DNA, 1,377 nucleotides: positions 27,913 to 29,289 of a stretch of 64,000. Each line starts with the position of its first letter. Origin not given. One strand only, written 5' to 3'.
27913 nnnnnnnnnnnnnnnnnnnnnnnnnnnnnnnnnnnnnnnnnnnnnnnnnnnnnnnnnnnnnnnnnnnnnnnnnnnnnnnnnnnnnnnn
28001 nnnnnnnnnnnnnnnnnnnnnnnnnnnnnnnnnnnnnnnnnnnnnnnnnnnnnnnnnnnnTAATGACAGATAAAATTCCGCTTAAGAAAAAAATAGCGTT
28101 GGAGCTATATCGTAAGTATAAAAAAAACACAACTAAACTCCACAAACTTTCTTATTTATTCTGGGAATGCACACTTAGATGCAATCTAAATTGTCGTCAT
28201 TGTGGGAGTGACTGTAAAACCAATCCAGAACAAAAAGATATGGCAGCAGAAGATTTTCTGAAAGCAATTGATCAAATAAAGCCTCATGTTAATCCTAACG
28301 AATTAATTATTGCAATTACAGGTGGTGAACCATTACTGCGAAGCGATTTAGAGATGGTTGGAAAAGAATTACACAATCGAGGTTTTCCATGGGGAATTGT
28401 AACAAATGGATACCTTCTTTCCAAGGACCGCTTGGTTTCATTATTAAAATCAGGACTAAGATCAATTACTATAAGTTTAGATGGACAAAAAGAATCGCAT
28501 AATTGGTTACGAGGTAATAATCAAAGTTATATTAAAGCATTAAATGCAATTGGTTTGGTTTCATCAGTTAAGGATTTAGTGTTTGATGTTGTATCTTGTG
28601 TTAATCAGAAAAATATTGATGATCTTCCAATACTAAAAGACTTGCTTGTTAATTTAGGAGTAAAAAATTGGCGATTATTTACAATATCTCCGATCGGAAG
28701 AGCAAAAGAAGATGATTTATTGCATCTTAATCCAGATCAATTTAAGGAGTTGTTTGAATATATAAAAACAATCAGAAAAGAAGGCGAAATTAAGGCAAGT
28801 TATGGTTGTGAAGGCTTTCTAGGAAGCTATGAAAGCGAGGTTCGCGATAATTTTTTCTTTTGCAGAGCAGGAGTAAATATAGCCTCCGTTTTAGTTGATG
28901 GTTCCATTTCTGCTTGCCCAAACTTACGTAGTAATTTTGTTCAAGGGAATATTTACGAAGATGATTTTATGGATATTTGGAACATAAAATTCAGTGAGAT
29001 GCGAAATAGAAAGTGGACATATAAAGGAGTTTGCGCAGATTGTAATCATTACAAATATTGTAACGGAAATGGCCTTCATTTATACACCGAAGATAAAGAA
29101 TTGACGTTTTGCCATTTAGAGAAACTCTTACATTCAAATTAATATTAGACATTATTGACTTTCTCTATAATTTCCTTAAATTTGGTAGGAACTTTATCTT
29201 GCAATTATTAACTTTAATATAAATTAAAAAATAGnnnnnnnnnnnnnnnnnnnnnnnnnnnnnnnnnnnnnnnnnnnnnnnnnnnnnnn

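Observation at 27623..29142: Translationally coupled lipoprotein + radical SAM/SPASM pair with no known chemistry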

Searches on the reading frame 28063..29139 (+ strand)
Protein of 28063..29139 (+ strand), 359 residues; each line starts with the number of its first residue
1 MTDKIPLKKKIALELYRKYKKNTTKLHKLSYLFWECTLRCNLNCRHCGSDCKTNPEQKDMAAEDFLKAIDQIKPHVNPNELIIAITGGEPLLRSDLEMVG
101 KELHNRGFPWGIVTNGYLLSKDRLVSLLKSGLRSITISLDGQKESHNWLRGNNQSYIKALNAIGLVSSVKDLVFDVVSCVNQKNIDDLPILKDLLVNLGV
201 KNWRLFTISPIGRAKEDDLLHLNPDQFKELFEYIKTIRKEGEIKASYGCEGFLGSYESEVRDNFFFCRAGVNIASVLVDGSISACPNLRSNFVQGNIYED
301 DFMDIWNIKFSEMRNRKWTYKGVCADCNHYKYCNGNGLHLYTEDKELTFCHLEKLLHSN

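Call 3: search_protein_families(library=ncbifam, proteins=[window:28063-29139:+], max_evalue=0.01)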
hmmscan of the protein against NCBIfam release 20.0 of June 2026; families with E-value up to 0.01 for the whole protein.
window:28063-29139:+ (359 aa): 76 families (the best 25 are shown)
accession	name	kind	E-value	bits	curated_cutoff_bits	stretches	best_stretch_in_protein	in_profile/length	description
TIGR04133.1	rSAM_w_lipo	hypoth_equivalog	4.2e-169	562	425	1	7-355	1-349/350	TIGR04133 family radical SAM/SPASM protein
TIGR04053.2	TIGR04053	equivalog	1.3e-40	139.8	395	1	32-241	10-217/366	TIGR04053 family radical SAM/SPASM domain-containing protein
TIGR04545.1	rSAM_ahbD_hemeb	equivalog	1.4e-38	133.2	500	2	33-249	3-216/339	heme b synthase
TIGR04055.1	rSAM_NirJ2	equivalog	8.7e-36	124.1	500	1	33-336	3-303/326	putative heme d1 biosynthesis radical SAM protein NirJ2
TIGR04103.1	rSAM_nif11_3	equivalog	5.8e-35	120.7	725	1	27-307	2-288/412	nif11-class peptide radical SAM maturase 3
TIGR04546.1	rSAM_ahbC_deAc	equivalog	3.3e-32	111.7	650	2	30-213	39-218/390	12,18-didecarboxysiroheme deacetylase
TIGR04051.1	rSAM_NirJ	equivalog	4.9e-32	111.3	515.45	2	33-217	5-185/354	heme d1 biosynthesis radical SAM protein NirJ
TIGR03913.1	rad_SAM_trio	equivalog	4.2e-31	107.9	591.75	1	30-336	19-334/477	GDL motif peptide-associated radical SAM/SPASM maturase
TIGR04347.1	pseudo_SAM_Halo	equivalog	4.4e-30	105.2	525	2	30-230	38-234/390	TIGR04347 family pseudo-SAM/SPASM protein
TIGR04054.1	rSAM_NirJ1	equivalog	5.7e-30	104.2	650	2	30-197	36-199/387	putative heme d1 biosynthesis radical SAM protein NirJ1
TIGR03962.1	mycofact_rSAM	equivalog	3.5e-29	102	265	1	32-337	14-313/339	mycofactocin radical SAM maturase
TIGR04303.1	GeoRSP_rSAM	equivalog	5.2e-27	95.3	400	1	34-335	9-304/325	GeoRSP system radical SAM/SPASM protein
TIGR04340.1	rSAM_ACGX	hypoth_equivalog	1.1e-26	93.9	400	1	33-336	6-319/341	radical SAM/SPASM domain protein, ACGX system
NF050035.1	rSAM_WgK_link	exception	1.5e-25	90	650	2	36-247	15-222/367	radical SAM/SPASM peptide maturase WgkB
TIGR04317.1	W_rSAM_matur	equivalog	1.3e-24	87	380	1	29-334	3-320/349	tungsten cofactor oxidoreductase radical SAM maturase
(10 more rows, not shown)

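Call 4: search_protein_families(library=pfam, proteins=[window:28063-29139:+], max_evalue=0.01)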
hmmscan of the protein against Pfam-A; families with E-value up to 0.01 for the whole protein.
window:28063-29139:+ (359 aa): 5 families
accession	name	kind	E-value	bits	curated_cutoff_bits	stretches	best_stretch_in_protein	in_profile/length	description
PF04055.27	Radical_SAM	-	5.4e-18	66.2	29.5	1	36-187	3-158/166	Radical SAM superfamily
PF13186.11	SPASM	-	7.1e-10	39.5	21.5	1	267-328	1-67/67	Iron-sulfur cluster-binding domain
PF13353.11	Fer4_12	-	0.0014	19.3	22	1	40-141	15-115/137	4Fe-4S single cluster domain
PF23819.1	DUF7189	-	0.0062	17.2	27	0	199-238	29-68/68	Family of unknown function (DUF7189)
PF23080.1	DUF7046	-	0.0081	16.4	27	0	33-94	75-134/172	Domain of unknown function (DUF7046)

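Call 9: find_related_loci(query=window:28063-29139:+, collection=genome_contigs, flank=6000)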
Query window:28063-29139:+ (359 aa) in genome_contigs; peptide patterns used: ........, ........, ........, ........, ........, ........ (x = any residue, [..] = any of these).
200 stretches matched a pattern; 50 encode a relative of the query (tblastn E <= 1e-3); 50 distinct loci.
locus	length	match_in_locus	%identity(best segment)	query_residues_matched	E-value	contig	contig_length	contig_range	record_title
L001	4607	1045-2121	75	1-359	0e+0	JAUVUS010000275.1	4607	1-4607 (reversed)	MAG: Bacteroidales bacterium isolate CSMAG_798 CSMAG_798_k127_2215084_length_4607_cov_15.0625, whole genome shotgun sequ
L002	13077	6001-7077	73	1-359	0e+0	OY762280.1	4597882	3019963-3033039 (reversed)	MAG: Bacteroidales bacterium isolate 20329f36-1aa7-4b1c-baf8-c582a14de254 genome assembly, chromosome: 1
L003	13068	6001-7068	63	1-355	4e-159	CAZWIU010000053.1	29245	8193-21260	MAG TPA_asm: uncultured Bacteroidales bacterium isolate SRP167436_co1_197 genome assembly, contig: NODE_2308_length_2924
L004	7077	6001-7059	64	4-355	7e-159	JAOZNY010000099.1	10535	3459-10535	MAG: Bacteroidales bacterium isolate GMC4.concoct.290_sub GMC4_9208_length_10535_cov_25.976145, whole genome shotgun seq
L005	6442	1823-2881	61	4-355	1e-158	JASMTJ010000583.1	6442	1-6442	MAG: Bacteroidales bacterium isolate GSC-VFA-60_REP7 CoA_60C_k149_137851, whole genome shotgun sequence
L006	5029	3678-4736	63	4-355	1e-160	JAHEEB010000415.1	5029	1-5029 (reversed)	MAG: Bacteroidetes bacterium isolate Ww25 NODE_13035_length_5029_cov_2.952934, whole genome shotgun sequence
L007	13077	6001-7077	63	1-359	7e-158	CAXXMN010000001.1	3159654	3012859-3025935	MAG: Prolixibacteraceae bacterium isolate 16368293-d189-4a47-9332-3dbaff69b651 genome assembly, contig: contig_1, whole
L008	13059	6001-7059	60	4-355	1e-157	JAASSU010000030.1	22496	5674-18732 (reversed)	MAG: Bacteroidetes bacterium isolate KhS_metabat.24 KhS_C688, whole genome shotgun sequence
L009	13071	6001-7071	61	1-357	4e-157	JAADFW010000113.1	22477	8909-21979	MAG: Chlorobiota bacterium isolate M_MaxBin.088 contig-127_3108, whole genome shotgun sequence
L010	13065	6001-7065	64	1-355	5e-160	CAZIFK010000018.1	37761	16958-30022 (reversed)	MAG TPA_asm: uncultured bacterium isolate binchicken_co62_21 genome assembly, contig: NODE_258_length_37761_cov_9.111733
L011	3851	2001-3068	62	4-358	8e-161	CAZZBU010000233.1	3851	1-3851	MAG TPA_asm: uncultured Bacteroidales bacterium isolate SRP252850_co1_7 genome assembly, contig: NODE_43412_length_3851_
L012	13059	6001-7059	61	4-355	2e-154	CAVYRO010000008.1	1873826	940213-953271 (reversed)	MAG: uncultured Bacteroidales bacterium isolate MFD05684.bin.1.228 genome assembly, contig: contig_64193, whole genome s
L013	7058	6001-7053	63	4-353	4e-154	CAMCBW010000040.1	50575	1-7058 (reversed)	MAG: Tangfeifania diversioriginum isolate MiH-14oct19-11 genome assembly, contig: MiH-14oct19-C1062, whole genome shotgu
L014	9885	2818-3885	63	1-355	7e-153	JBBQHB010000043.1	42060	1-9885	MAG: Bacteroidales bacterium isolate Co_metawrap_927 Cmw_927_k141_11066033_length_42060_cov_14.9987, whole genome shotgu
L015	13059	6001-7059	61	4-355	1e-152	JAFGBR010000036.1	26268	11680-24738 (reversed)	MAG: Marinilabiliaceae bacterium isolate Zod_Metabat.1042 k87_5762287, whole genome shotgun sequence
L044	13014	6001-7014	52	7-346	3e-122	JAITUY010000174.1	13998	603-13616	MAG: Treponema sp. isolate TD114a_bin7 k119_894933, whole genome shotgun sequence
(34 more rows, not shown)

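Call 21: search_solved_structures(query=window:28063-29139:+, max_evalue=0.001, show_alignments=2)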
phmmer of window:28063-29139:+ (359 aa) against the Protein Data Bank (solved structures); distinct sequences matched with E-value up to 0.001: 11.
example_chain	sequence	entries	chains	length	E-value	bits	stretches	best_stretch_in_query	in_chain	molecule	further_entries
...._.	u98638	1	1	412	3.8e-12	49.3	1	30-306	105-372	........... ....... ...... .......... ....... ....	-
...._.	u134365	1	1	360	3.1e-11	46.2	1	30-209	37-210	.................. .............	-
7voc_C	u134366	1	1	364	3.2e-11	46.2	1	30-209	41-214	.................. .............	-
5wgg_A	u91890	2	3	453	3.4e-11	46.1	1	16-345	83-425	Radical SAM domain protein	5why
7tol_A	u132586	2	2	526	1e-09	41.2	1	35-175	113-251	glycerol dibiphytanyl glycerol tetraether - macrocyclic archaeol synthase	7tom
2fb2_A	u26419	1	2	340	4.1e-08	36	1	35-191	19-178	Molybdenum cofactor biosynthesis protein A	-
1tv7_A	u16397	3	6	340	4.7e-08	35.8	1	36-191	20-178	Molybdenum cofactor biosynthesis protein A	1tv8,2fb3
4m7t_A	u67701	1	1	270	2.4e-06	30.2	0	265-329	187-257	BtrN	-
6c8v_A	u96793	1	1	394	5.5e-06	29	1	32-214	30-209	Coenzyme PQQ synthesis protein E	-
8wm2_A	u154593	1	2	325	6.1e-06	28.8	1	35-142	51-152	Fe-S radical SAM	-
5v1q_A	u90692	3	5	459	5.8e-05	25.6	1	20-336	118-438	Radical SAM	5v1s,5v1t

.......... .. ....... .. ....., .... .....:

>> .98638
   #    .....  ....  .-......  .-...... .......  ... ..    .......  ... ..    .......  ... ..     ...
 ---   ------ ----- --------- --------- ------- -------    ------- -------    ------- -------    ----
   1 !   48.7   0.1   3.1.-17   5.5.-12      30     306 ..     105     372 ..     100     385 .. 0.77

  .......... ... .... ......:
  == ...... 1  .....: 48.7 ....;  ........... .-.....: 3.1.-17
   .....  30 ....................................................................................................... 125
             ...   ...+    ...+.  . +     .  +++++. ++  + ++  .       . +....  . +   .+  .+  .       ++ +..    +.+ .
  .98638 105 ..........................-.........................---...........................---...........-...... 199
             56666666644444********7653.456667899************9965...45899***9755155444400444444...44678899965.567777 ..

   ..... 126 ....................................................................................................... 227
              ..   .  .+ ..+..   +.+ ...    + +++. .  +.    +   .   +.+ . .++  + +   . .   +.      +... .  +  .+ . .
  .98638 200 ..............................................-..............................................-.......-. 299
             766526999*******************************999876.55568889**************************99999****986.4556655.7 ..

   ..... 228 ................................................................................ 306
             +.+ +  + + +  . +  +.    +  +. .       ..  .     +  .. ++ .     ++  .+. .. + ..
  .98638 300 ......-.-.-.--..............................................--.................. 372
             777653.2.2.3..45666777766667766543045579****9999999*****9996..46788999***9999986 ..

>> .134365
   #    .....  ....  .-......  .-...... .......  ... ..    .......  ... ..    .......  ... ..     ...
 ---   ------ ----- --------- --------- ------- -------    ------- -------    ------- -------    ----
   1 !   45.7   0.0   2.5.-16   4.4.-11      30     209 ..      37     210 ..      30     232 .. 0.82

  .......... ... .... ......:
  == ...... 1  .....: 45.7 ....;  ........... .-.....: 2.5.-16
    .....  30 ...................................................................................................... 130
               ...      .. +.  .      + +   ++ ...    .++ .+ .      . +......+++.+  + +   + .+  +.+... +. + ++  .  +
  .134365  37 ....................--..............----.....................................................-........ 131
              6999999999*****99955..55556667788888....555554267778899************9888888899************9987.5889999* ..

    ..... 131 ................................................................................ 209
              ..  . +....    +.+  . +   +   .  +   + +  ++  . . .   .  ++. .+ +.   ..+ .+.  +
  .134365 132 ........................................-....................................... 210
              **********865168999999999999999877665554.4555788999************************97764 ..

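Call 23: find_homologous_proteins(query=window:28063-29139:+, max_evalue=1e-10)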
Query window:28063-29139:+ (359 aa): 7917 proteins with E <= 1e-10 among 8000 candidates; the best 120 are listed.
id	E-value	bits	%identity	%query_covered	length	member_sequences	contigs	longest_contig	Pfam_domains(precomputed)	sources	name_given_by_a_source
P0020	4.8e-247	837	100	100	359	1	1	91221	PF13186.12,PF04055.28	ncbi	ncbi:TIGR04133 family radical SAM/SPASM protein [Bacteroidota bacterium]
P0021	8.2e-197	672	79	100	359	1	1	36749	PF13186.12,PF04055.28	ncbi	ncbi:TIGR04133 family radical SAM/SPASM protein [Bacteroidota bacterium]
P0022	2.7e-190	650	76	100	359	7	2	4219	PF13186.12,PF04055.28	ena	-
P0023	4.9e-190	649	76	99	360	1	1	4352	PF13186.12,PF04055.28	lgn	-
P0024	7.7e-188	642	74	100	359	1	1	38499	PF13186.12,PF04055.28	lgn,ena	-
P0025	9.3e-186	635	73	100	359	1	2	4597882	PF13186.12,PF04055.28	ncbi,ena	-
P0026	1.9e-185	634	74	100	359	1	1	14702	PF13186.12,PF04055.28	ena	-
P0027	6.7e-185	633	72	100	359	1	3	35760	PF13186.12,PF04055.28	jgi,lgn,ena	-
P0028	9.5e-183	625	72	100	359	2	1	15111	PF13186.12,PF04055.28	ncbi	-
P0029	1.5e-178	612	71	100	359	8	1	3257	PF13186.12,PF04055.28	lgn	-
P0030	5.2e-174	597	69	96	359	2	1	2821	PF13186.12,PF04055.28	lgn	-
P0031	1.6e-161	556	66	100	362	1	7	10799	PF13186.12,PF04055.28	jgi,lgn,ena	-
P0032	2.0e-161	555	66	98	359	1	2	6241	PF13186.12,PF04055.28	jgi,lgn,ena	-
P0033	1.1e-158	546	65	99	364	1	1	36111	PF13186.12,PF04055.28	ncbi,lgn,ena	-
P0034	1.6e-158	546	64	99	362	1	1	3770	PF13186.12,PF04055.28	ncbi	-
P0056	8.7e-155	533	62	99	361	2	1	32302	PF13186.12,PF04055.28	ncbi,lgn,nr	ncbi:MAG: TIGR04133 family radical SAM/SPASM protein [Bacteroidota bacterium]|nr:TIGR04133 family ra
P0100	3.0e-153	528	63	99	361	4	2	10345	PF13186.12,PF04055.28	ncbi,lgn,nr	ncbi:MAG: TIGR04133 family radical SAM/SPASM protein [Prolixibacteraceae bacterium]|nr:TIGR04133 fam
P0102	3.3e-153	528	60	99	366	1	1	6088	PF13186.12,PF04055.28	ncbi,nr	ncbi:MAG TPA: TIGR04133 family radical SAM/SPASM protein [Bacteroidales bacterium]|nr:TIGR04133 fami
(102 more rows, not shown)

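Call 32: predict_structure(alignment_id=A2)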
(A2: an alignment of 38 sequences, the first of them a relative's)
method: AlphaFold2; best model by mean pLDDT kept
length: 359 residues; sequences in the alignment: 38
mean_pLDDT: 87.3   pTM: 0.87
mean pLDDT of the five models: 87.3, 79.2, 78.9, 76.2, 72.7
residues with pLDDT >= 90: 194; 70-90: 124; 50-70: 39; < 50: 2
segments of 3 or more residues with pLDDT < 50: none
pLDDT, mean of each block of 10 residues (from residue 1): 74 85 69 90 75 68 96 93 93 96 98 96 98 97 96 97 96 96 97 97 91 82 94 96 92 88 72 87 73 87 87 76 86 71 72 84
secondary structure, 60 per line:
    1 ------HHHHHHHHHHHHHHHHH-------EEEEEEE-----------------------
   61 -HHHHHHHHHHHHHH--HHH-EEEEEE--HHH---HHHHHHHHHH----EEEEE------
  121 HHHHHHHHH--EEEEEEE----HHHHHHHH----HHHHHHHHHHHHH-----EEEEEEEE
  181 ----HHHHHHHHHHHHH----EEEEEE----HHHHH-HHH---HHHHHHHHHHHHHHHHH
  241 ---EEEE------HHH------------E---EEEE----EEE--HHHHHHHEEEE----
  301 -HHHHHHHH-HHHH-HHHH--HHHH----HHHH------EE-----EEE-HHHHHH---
elements in order: H7-23 E31-37 H62-75 E82-87 H96-105 E110-114 H121-129 E132-138 H143-150 H155-167 E173-180 H185-197 E202-207 H212-216 H224-240 E244-247 E273-276 E281-283 H286-292 E293-296 H302-309 H311-314 H316-319 H322-325 H330-333 E347-349 H351-356

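Call 35: fold_search(model_id=the predicted structure, library=pdb)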
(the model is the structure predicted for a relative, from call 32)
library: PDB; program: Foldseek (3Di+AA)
matches with E <= 10: 1669; with E <= 0.001: 142
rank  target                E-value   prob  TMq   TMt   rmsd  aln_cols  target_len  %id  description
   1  5v1t_A                3.5e-16  1.00  0.71  0.59   5.2       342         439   19  Crystal structure of Streptococcus suis SuiB bound to precursor peptide SuiA (released 2017-08-30)
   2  5v1q_A                8.1e-16  1.00  0.67  0.57   4.7       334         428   18  Crystal structure of Streptococcus suis SuiB (released 2017-08-30)
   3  5v1q_B                9.1e-16  1.00  0.66  0.55   4.6       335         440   19  Crystal structure of Streptococcus suis SuiB (released 2017-08-30)
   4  5v1s_A                1.9e-15  1.00  0.68  0.59   5.3       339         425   18  Crystal structure of Streptococcus suis SuiB bound to S-adenosylmethionine (released 2017-08-30)
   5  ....                  4.1e-15  1.00  0.65  0.61   3.1       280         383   21  Structure of a RiPP maturase, SkfB (released 2018-10-24)
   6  5v1s_B                4.4e-15  1.00  0.67  0.57   5.4       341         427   18  Crystal structure of Streptococcus suis SuiB bound to S-adenosylmethionine (released 2017-08-30)
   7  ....                  6.3e-15  1.00  0.58  0.64   4.5       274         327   23  The crystal structure of a Radical SAM Enzyme BlsE involved in the Biosynthesis of Blasticidin S (released 2022-05-04)
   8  4k38_A                2.1e-13  1.00  0.71  0.69   4.6       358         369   20  Native anSMEcpe with bound AdoMet and Kp18Cys peptide (released 2013-05-08)
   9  4k39_A                2.5e-13  1.00  0.70  0.69   4.7       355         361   19  Native anSMEcpe with bound AdoMet and Cp18Cys peptide (released 2013-05-08)
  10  4k38_B                6.5e-13  1.00  0.72  0.72   4.2       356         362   19  Native anSMEcpe with bound AdoMet and Kp18Cys peptide (released 2013-05-08)
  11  4k37_B                6.9e-13  1.00  0.70  0.68   4.4       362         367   18  Native anSMEcpe with bound AdoMet (released 2013-05-08)
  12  4k36_A                9.9e-13  1.00  0.69  0.66   4.9       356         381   18  His6 tagged anSMEcpe with bound AdoMet (released 2013-05-08)
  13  4k37_A                1.2e-12  1.00  0.71  0.70   4.2       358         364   17  Native anSMEcpe with bound AdoMet (released 2013-05-08)
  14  6c8v                  2.8e-12  1.00  0.58  0.66   5.1       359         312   16  X-ray structure of PqqE from Methylobacterium extorquens (released 2018-02-14)
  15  9gmc_C                4.2e-11  1.00  0.69  0.67   4.4       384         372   14  Crystal structure of the complex formed between the radical SAM protein ChlB and the R3A mutant of ChlA (released 2025-06-25)
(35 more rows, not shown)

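Call 37: search_solved_structures(query=A2, max_evalue=0.001, show_alignments=0)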
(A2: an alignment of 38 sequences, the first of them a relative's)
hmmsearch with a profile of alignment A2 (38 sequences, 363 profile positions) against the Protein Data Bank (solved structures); distinct sequences matched with E-value up to 0.001: 17.
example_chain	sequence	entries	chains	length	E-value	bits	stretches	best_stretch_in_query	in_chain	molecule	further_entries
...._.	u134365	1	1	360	4.3e-17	65.1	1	30-206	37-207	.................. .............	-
7voc_C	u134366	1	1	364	4.4e-17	65.1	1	30-206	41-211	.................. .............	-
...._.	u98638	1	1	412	2.1e-15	59.5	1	31-226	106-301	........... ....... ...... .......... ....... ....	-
7tol_A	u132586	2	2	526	1.9e-12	49.8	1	35-148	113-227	glycerol dibiphytanyl glycerol tetraether - macrocyclic archaeol synthase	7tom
2fb2_A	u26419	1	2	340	1.9e-10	43.3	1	35-183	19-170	Molybdenum cofactor biosynthesis protein A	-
1tv7_A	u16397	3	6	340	2.2e-10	43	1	35-183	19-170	Molybdenum cofactor biosynthesis protein A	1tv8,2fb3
4k37_A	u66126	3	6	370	4e-10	42.2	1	38-348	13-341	Anaerobic sulfatase-maturating enzyme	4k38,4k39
4k36_A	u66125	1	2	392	4.9e-10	41.9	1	38-348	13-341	Anaerobic sulfatase-maturating enzyme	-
4m7t_A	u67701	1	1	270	2.3e-09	39.7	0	226-329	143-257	BtrN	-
4m7s_A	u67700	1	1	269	2.5e-09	39.6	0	226-329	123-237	BtrN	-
6c8v_A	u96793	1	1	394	5.1e-09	38.5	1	32-328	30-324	Coenzyme PQQ synthesis protein E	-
8vpo_A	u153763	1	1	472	6.3e-09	38.2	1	28-175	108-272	Radical SAM core domain-containing protein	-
8wm2_A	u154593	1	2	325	8e-09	37.9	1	15-140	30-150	Fe-S radical SAM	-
9gm3_A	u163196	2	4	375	2.9e-05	26.2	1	30-179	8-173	ChlB radical SAM domain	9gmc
6y1x_A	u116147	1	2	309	0.00042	22.4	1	36-143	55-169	Radical SAM domain protein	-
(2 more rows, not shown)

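Call 60: search_protein_families(library=padloc, proteins=[window:28063-29139:+], max_evalue=0.001)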
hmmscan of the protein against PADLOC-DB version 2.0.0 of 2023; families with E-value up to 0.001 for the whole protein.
window:28063-29139:+ (359 aa): 3 families
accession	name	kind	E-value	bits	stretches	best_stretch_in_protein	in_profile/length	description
PDLC02903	pVip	-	5.8e-22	76.4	1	33-232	3-191/257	Viperins not associated with kinases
PDLC02904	pVip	-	2.5e-19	67.8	1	34-237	7-200/262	Viperins associated with kinases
PDLC02905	pVip-kinase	-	9.2e-07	26.5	1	10-216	163-371/474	Viperin-kinase fusion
